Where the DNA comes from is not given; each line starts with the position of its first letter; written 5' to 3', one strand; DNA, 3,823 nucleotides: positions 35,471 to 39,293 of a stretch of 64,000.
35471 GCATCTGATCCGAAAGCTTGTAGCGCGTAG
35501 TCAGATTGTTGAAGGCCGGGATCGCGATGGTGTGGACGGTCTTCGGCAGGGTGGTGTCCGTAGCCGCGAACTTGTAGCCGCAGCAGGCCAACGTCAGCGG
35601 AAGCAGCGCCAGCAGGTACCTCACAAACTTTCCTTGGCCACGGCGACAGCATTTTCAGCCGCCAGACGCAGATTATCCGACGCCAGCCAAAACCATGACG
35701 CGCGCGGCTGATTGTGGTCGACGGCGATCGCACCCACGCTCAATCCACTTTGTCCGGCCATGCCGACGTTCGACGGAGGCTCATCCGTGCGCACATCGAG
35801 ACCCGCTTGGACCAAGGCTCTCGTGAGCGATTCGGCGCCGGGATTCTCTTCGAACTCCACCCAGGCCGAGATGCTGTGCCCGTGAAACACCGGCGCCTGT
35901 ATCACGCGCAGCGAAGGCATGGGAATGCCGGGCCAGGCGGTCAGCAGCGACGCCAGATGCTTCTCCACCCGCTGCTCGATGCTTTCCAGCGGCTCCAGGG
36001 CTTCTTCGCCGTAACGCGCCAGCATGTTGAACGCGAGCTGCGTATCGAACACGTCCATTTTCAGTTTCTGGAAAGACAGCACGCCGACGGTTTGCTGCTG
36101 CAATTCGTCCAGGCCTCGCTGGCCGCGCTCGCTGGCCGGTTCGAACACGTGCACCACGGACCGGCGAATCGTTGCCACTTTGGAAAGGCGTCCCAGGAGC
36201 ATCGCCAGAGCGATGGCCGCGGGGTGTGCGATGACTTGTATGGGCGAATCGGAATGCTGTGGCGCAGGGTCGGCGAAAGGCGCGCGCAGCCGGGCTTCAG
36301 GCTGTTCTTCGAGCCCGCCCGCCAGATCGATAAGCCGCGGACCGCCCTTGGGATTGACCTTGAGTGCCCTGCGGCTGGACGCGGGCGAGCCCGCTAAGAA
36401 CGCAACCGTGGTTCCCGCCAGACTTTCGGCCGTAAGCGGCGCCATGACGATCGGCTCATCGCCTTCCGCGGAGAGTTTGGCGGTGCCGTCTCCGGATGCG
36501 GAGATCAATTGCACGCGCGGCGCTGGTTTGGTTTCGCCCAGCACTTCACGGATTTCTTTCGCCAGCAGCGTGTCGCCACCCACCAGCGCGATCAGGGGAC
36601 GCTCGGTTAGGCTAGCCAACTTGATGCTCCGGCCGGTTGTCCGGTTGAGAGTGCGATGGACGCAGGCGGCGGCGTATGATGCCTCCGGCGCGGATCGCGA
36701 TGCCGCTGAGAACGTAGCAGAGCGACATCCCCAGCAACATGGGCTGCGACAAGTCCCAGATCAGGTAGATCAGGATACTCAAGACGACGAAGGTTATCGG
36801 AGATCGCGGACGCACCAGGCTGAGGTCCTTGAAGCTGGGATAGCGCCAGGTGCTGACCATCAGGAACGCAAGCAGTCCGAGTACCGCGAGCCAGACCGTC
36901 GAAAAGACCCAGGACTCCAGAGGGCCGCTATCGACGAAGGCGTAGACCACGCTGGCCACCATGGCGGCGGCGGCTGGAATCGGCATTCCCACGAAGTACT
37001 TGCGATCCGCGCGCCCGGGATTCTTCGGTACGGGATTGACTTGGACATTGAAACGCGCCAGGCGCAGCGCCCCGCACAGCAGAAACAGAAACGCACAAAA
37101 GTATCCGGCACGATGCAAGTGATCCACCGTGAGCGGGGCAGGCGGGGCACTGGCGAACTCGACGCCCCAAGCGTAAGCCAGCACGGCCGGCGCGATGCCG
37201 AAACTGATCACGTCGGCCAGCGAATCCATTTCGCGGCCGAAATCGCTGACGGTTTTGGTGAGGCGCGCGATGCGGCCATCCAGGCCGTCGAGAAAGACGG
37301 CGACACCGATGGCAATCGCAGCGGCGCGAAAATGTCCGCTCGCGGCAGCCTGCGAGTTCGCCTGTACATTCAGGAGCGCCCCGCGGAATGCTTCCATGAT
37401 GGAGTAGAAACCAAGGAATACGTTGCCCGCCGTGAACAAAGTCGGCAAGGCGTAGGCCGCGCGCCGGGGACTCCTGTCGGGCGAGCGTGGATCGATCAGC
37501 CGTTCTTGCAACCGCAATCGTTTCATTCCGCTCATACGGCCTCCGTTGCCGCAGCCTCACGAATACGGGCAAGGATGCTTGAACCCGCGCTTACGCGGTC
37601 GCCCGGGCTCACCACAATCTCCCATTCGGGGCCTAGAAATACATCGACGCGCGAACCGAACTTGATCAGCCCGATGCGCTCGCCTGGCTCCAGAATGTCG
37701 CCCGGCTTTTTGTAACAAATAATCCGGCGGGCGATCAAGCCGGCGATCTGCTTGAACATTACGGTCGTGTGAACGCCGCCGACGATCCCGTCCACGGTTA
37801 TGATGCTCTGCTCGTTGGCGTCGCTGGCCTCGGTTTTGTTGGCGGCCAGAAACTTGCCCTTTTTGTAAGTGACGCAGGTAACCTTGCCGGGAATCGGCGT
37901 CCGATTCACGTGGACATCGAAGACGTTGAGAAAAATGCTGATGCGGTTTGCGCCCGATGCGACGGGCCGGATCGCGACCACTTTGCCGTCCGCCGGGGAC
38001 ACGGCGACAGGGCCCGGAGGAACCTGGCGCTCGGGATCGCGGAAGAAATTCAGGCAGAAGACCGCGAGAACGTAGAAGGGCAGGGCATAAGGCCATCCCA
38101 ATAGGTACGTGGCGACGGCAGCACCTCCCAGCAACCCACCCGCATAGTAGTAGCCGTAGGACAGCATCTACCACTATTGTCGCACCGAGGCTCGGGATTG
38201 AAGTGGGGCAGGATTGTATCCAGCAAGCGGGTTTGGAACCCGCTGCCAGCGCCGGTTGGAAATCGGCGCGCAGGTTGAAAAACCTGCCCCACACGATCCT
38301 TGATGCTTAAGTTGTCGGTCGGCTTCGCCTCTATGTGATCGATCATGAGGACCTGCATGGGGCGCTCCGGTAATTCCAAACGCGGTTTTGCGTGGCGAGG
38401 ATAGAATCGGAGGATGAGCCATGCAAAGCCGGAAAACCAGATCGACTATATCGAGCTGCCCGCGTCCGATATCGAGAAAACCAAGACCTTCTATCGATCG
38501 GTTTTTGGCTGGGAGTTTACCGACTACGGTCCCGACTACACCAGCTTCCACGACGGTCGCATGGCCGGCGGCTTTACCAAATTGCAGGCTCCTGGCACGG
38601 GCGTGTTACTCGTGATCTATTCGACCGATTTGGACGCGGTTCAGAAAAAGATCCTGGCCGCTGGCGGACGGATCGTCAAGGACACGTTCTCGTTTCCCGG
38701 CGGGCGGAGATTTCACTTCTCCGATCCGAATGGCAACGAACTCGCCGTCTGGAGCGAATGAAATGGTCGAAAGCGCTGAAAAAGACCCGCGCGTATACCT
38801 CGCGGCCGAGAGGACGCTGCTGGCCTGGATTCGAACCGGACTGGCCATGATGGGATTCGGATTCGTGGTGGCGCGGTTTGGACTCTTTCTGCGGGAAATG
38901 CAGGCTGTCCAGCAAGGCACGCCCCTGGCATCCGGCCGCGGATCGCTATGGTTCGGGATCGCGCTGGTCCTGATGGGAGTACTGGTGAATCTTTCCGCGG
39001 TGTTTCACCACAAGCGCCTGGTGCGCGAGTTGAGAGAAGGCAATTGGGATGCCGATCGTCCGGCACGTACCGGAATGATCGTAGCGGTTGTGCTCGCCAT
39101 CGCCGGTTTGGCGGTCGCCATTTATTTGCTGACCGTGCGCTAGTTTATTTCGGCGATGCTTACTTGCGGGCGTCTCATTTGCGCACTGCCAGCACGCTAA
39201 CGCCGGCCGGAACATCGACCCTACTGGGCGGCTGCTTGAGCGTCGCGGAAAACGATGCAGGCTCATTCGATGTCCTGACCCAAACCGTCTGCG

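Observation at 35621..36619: Asd-fold protein missing catalytic Cys and NAD(P) loop, co-oriented with pssA-psd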

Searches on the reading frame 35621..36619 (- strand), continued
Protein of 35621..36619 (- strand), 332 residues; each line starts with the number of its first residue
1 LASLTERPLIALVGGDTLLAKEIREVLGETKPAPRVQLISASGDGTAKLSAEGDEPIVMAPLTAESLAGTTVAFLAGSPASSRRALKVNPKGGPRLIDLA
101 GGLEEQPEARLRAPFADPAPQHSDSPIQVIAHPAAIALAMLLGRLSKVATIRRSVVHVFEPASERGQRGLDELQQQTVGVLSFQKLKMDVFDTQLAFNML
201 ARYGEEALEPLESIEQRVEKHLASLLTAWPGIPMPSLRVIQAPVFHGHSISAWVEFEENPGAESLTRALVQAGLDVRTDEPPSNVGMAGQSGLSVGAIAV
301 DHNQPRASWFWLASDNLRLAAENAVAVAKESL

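Call 59: list_cluster_members(proteins=[P0219, P0237, P0249, P0211, P0244, P0186, P0267, P0254, P0239, P0227])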
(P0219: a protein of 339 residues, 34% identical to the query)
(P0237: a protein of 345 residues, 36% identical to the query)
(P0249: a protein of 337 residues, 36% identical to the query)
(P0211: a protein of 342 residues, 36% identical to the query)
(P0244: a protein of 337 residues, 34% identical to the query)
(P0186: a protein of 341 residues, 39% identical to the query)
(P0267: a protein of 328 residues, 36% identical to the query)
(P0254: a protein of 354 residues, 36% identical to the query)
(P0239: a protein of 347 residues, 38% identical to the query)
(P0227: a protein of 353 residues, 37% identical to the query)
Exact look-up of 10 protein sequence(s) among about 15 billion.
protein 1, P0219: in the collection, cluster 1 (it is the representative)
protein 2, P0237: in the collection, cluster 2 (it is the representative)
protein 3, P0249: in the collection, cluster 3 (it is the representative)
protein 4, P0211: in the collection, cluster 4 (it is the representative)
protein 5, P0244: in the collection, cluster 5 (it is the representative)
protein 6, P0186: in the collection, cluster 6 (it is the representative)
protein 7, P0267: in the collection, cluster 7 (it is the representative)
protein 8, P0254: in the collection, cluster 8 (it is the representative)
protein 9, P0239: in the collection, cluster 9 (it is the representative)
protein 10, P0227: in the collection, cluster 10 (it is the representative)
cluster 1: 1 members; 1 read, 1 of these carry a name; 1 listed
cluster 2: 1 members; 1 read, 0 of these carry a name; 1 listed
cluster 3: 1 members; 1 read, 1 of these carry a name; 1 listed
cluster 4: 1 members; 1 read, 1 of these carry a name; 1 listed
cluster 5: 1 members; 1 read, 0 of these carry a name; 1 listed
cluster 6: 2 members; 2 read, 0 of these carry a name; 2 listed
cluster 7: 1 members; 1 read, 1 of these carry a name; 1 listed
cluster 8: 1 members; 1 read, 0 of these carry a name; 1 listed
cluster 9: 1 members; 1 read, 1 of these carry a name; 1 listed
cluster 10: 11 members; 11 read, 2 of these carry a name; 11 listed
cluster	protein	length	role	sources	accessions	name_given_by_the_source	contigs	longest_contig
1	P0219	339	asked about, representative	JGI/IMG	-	aspartate-semialdehyde dehydrogenase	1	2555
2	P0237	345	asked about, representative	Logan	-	-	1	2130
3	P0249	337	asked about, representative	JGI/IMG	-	aspartate-semialdehyde dehydrogenase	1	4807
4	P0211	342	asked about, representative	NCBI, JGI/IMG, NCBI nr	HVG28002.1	MAG TPA: Asd/ArgC dimerization domain-containing protein [Acidobacteriaceae bacterium] | aspartate-semialdehyde dehydrogenase | Asd/ArgC dimerization domain-containing protein [Acidobacteriaceae bacterium]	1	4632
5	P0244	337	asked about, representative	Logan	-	-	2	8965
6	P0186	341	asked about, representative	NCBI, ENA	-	-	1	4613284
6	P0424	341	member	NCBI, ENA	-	-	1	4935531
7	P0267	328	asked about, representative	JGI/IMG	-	aspartate-semialdehyde dehydrogenase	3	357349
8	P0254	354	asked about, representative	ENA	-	-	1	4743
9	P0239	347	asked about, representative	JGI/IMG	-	aspartate-semialdehyde dehydrogenase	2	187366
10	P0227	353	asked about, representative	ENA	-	-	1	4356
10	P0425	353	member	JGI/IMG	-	aspartate-semialdehyde dehydrogenase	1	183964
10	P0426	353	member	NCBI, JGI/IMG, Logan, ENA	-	aspartate-semialdehyde dehydrogenase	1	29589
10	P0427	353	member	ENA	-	-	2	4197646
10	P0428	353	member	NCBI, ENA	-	-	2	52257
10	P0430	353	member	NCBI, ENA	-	-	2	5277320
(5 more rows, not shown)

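Call 71: search_protein_families(library=pfam, proteins=[L005:3145-5904:+], max_evalue=0.001)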
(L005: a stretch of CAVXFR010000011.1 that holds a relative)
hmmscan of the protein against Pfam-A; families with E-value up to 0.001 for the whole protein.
L005:3145-5904:+ (919 aa): 7 families
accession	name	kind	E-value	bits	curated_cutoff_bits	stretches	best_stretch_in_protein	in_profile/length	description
PF00069.31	Pkinase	-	2e-45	155.7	31.7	1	86-274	1-198/263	Protein kinase domain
PF07714.23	PK_Tyr_Ser-Thr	-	3.1e-34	118.9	23.1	1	88-279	3-210/258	Protein tyrosine and serine/threonine kinase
PF07676.18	PD40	-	1.5e-24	85.8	20.9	1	678-708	3-34/38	WD40-like Beta Propeller Repeat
PF01163.29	RIO1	-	1.8e-05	24.9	22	1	125-223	55-156/187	RIO domain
PF03109.22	ABC1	-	5.9e-05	22.8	22.9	1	122-227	117-222/244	ABC1 atypical kinase-like domain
PF02897.21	Peptidase_S9_N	-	0.00011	21.5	24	0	783-840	130-190/414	Prolyl oligopeptidase, N-terminal beta-propeller domain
PF01636.29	APH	-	0.00029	21.1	23.2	0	182-220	158-198/239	Phosphotransferase enzyme family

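Call 74: find_encoding_contigs(protein=P0186, flank=5000, max_places=2)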
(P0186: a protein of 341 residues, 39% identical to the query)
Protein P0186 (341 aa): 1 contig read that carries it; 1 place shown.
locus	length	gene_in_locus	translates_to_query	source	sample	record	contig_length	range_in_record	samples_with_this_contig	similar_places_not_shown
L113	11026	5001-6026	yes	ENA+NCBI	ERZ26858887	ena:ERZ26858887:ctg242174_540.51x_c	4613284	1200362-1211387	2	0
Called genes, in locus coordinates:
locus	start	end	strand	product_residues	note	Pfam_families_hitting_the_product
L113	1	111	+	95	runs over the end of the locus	-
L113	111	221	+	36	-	-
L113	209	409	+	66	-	PF05016:ParE_toxin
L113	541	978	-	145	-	-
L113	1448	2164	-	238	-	PF01738:DLH, PF02230:Abhydrolase_2, PF12146:Hydrolase_4 (faint), PF20434:BD-FAE (faint), PF00561:Abhydrolase_1 (faint), PF12697:Abhydrolase_6 (weak), PF07859:Abhydrolase_3 (faint), PF00326:Peptidase_S9 (weak)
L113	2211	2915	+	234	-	PF00814:TsaD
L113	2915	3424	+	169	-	PF13302:Acetyltransf_3 (faint), PF00583:Acetyltransf_1, PF13673:Acetyltransf_10, PF13508:Acetyltransf_7, PF08445:FR47 (weak)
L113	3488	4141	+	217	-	PF02666:PS_Dcarbxylase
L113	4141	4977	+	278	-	PF01066:CDP-OH_P_transf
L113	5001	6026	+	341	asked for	PF01118:Semialdhyde_dh, PF02774:Semialdhyde_dhC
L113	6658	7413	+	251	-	PF00589:Phage_integrase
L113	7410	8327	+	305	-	PF19924:DUF6387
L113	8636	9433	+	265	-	PF00142:Fer4_NifH (faint), PF01656:CbiA, PF13614:AAA_31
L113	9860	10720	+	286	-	-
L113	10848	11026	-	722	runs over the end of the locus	PF02366:PMT (weak), PF13231:PMT_2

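Call 75: find_encoding_contigs(protein=P0430, flank=5000, max_places=2)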
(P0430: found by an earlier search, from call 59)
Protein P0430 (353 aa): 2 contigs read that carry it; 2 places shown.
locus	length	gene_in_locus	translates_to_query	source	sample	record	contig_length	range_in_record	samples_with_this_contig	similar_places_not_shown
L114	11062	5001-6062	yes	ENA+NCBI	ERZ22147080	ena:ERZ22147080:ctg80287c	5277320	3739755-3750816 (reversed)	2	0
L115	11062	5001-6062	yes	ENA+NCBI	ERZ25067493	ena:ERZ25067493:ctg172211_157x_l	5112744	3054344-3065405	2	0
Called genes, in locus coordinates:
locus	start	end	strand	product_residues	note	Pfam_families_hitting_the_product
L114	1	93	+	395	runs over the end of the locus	PF02771:Acyl-CoA_dh_N, PF02770:Acyl-CoA_dh_M, PF00441:Acyl-CoA_dh_1, PF08028:Acyl-CoA_dh_2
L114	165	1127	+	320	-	PF03308:MeaB, PF02492:cobW (faint)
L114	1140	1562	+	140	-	PF00903:Glyoxalase, PF13468:Glyoxalase_3, PF13669:Glyoxalase_4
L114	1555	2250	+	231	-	PF00814:TsaD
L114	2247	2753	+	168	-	PF00583:Acetyltransf_1, PF13673:Acetyltransf_10, PF13508:Acetyltransf_7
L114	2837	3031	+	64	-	PF04325:DUF465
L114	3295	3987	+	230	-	PF02666:PS_Dcarbxylase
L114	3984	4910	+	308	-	PF01066:CDP-OH_P_transf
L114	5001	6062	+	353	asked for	PF01118:Semialdhyde_dh, PF02774:Semialdhyde_dhC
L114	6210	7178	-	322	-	PF13668:Ferritin_2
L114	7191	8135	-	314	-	PF13668:Ferritin_2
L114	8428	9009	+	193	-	-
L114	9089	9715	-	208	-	PF02525:Flavodoxin_2, PF03358:FMN_red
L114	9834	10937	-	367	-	PF01408:GFO_IDH_MocA, PF03435:Sacchrp_dh_NADP (weak), PF02894:GFO_IDH_MocA_C, PF22725:GFO_IDH_MocA_C3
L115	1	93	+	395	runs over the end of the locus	PF02771:Acyl-CoA_dh_N, PF02770:Acyl-CoA_dh_M, PF00441:Acyl-CoA_dh_1, PF08028:Acyl-CoA_dh_2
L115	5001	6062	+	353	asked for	PF01118:Semialdhyde_dh, PF02774:Semialdhyde_dhC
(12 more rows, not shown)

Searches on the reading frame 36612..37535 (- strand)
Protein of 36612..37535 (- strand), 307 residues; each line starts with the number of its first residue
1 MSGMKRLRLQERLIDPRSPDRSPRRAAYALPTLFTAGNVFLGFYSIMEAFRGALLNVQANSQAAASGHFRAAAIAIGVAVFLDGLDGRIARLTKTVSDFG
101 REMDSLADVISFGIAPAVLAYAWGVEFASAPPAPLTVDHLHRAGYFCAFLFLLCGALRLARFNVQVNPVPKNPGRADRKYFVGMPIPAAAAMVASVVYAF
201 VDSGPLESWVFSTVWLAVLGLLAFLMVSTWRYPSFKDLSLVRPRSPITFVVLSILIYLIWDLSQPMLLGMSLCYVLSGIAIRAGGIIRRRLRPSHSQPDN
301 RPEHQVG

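Call 3: search_protein_families(library=pfam, proteins=[window:36612-37535:-], max_evalue=0.01)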
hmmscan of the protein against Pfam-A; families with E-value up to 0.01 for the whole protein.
window:36612-37535:- (307 aa): 1 family
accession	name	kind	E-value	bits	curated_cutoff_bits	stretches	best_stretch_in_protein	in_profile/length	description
PF01066.26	CDP-OH_P_transf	-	3.1e-21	76.8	22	1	29-213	2-145/152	CDP-alcohol phosphatidyltransferase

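Call 4: search_protein_families(library=ncbifam, proteins=[window:36612-37535:-], max_evalue=0.01)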
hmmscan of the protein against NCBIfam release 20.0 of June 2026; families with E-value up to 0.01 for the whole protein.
window:36612-37535:- (307 aa): 12 families
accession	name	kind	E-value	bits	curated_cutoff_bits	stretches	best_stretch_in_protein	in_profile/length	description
TIGR00473.1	pssA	equivalog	4.1e-36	124.4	107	1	35-233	1-153/153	CDP-diacylglycerol--serine O-phosphatidyltransferase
NF038087.1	arch_ser_synth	exception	4.2e-33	114.8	240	1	64-276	25-215/216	archaetidylserine synthase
TIGR04217.1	archae_ser_T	exception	2.2e-28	99.6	200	1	62-259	26-193/221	archaetidylserine synthase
NF038086.1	anchor_synt_A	exception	1.1e-14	54.7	200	1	63-235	26-176/222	protein sorting system archaetidylserine synthase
NF040950.1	archin_ph_syn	equivalog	1.5e-07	31.5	180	1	52-113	33-94/191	archaetidylinositol phosphate synthase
NF045883.1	PIPSynth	equivalog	2.5e-06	27.3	170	1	64-113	44-93/197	phosphatidylinositol phosphate synthase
NF045887.1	PhCholSynPs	equivalog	8e-05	22.3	300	0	65-122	34-95/235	phosphatidylcholine synthase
TIGR00560.1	pgsA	equivalog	0.00067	20.2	109.1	1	64-114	29-78/183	CDP-diacylglycerol--glycerol-3-phosphate 3-phosphatidyltransferase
NF045886.1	PhCholSynLeg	equivalog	0.0011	18.6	440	0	68-121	41-98/250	phosphatidylcholine synthase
NF041135.1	IPPtranDIPPsyn_Thcocales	equivalog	0.0014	17.7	580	1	69-124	274-329/419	bifunctional L-myo-inositol-1-phosphate cytidylyltransferase/CDP-L-myo-inositol myo-inositolphosphotransferase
NF045884.1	PhCholSynAgro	equivalog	0.0057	16.6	350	1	62-122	29-93/235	phosphatidylcholine synthase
NF052561.1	PIPSynBT1523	equivalog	0.0093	15.7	350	0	73-111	64-102/232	hypothetical protein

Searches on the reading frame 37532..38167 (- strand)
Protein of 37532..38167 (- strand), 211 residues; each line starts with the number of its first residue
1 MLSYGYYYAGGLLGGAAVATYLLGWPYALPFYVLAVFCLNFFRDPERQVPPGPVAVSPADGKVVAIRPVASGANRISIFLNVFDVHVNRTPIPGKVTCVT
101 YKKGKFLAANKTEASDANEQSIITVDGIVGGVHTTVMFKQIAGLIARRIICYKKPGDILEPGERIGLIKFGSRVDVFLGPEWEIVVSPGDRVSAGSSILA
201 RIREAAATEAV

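Call 3: search_protein_families(library=pfam, proteins=[window:37532-38167:-], max_evalue=0.01)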
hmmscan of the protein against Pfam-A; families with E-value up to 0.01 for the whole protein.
window:37532-38167:- (211 aa): 1 family
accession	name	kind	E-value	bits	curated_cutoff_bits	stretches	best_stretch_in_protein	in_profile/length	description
PF02666.20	PS_Dcarbxylase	-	3.3e-41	141.6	22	1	35-199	2-197/198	Phosphatidylserine decarboxylase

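Call 4: search_protein_families(library=ncbifam, proteins=[window:37532-38167:-], max_evalue=0.01)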
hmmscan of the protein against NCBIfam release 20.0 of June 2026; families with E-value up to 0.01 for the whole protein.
window:37532-38167:- (211 aa): 11 families
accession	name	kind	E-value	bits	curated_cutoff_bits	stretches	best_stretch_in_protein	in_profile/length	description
NF003678.0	PRK05305.1-2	equivalog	1.2e-62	211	225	1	22-202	33-217/218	phosphatidylserine decarboxylase family protein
NF003680.0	PRK05305.1-5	equivalog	5.9e-56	189.2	262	1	6-203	15-215/217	phosphatidylserine decarboxylase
NF003679.0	PRK05305.1-3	equivalog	4.4e-54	183.5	252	1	30-202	54-233/234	phosphatidylserine decarboxylase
NF003685.0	PRK05305.2-5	equivalog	7.6e-53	178.7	183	1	28-204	28-195/198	phosphatidylserine decarboxylase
TIGR00164.2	AS_decarb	equivalog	1.2e-50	171.7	230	1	26-203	23-212/215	archaetidylserine decarboxylase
NF003677.0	PRK05305.1-1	equivalog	3e-50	170.7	315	1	14-208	23-226/232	phosphatidylserine decarboxylase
NF003683.0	PRK05305.2-3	equivalog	5.7e-50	169.5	244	1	16-201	21-202/204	phosphatidylserine decarboxylase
NF003682.0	PRK05305.2-2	equivalog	5.1e-49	166.5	284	1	32-201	40-211/212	phosphatidylserine decarboxylase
NF003684.0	PRK05305.2-4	equivalog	1.7e-46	158.6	317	1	21-207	28-219/228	phosphatidylserine decarboxylase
NF038088.1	anchor_synt_D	exception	2.6e-43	147.8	240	1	17-200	16-193/194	protein sorting system archaetidylserine decarboxylase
NF003681.0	PRK05305.2-1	equivalog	1.2e-37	129.6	377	1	33-205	42-221/231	phosphatidylserine decarboxylase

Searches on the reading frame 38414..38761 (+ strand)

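Call 71: search_protein_families(library=pfam, proteins=[window:38414-38761:+], max_evalue=0.001)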
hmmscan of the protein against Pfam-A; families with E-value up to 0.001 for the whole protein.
window:38414-38761:+ (115 aa): 3 families
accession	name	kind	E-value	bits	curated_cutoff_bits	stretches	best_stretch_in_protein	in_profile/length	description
PF00903.31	Glyoxalase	-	9.1e-14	52.3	20.6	1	9-111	1-120/121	Glyoxalase/Bleomycin resistance protein/Dioxygenase superfamily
PF18029.7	Glyoxalase_6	-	2.3e-07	31.9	23.6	1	17-112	6-105/106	Glyoxalase-like domain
PF22677.2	Ble-like_N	-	1.2e-06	28.6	24.5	1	13-43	5-36/41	Bleomycin resistance protein-like N-terminal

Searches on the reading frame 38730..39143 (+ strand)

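Call 71: search_protein_families(library=pfam, proteins=[window:38730-39143:+], max_evalue=0.001)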
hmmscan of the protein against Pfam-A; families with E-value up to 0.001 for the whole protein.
window:38730-39143:+ (137 aa): 1 family
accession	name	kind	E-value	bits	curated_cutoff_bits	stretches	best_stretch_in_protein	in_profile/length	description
PF02656.20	DUF202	-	2.6e-17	63.4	23.4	1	21-99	1-67/68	Domain of unknown function (DUF202)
